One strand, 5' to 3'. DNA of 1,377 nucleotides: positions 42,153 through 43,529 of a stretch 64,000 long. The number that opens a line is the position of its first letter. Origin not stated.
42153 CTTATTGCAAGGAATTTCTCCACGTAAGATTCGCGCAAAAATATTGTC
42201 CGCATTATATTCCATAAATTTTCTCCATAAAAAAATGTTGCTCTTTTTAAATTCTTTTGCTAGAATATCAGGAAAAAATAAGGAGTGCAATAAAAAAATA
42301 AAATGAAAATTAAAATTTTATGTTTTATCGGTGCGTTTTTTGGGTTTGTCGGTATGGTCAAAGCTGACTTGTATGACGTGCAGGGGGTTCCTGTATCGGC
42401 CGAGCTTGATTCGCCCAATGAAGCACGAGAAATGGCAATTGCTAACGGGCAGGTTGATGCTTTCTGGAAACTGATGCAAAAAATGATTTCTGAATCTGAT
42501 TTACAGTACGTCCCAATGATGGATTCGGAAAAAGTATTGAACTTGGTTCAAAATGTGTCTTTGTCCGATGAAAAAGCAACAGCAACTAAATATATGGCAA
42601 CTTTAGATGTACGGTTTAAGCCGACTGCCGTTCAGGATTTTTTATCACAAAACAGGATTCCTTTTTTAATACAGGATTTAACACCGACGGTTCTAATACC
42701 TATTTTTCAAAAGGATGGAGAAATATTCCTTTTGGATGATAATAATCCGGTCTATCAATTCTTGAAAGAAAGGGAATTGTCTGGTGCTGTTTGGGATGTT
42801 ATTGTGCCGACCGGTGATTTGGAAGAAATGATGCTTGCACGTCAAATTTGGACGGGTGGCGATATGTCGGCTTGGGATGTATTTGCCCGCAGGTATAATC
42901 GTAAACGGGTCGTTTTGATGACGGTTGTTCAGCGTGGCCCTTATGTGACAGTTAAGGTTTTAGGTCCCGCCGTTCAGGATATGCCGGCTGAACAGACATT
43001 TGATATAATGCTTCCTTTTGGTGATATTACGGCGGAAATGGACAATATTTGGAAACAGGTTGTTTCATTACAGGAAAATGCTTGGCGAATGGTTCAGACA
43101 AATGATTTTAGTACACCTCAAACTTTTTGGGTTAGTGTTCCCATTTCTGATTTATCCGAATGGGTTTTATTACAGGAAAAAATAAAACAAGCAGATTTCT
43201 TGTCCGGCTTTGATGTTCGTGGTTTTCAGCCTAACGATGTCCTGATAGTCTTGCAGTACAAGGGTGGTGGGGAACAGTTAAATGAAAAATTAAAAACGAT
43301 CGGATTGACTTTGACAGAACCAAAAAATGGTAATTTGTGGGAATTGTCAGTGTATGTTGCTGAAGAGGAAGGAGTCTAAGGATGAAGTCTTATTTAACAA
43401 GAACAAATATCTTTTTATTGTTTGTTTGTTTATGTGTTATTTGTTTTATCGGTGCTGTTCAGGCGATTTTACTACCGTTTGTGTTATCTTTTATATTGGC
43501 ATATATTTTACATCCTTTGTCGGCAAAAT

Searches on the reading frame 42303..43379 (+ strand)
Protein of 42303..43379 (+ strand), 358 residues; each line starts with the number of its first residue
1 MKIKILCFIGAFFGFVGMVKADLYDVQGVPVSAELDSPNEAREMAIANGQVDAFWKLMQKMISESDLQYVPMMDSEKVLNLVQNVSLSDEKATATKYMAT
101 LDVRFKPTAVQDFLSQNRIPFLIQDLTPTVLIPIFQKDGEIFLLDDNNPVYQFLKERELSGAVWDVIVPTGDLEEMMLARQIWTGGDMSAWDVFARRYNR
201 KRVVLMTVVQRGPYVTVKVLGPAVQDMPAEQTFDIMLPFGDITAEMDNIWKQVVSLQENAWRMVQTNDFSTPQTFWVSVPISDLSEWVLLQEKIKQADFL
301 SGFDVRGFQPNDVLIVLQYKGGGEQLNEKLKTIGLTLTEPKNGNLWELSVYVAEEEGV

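Call 59: search_protein_families(library=pfam, proteins=[window:42303-43379:+], max_evalue=0.001)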
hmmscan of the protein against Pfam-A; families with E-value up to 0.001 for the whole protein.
window:42303-43379:+ (358 aa): 1 family
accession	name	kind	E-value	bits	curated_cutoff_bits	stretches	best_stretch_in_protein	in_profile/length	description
PF09839.14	DUF2066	-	3.2e-12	46.8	23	1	45-212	21-188/232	Uncharacterized protein conserved in bacteria (DUF2066)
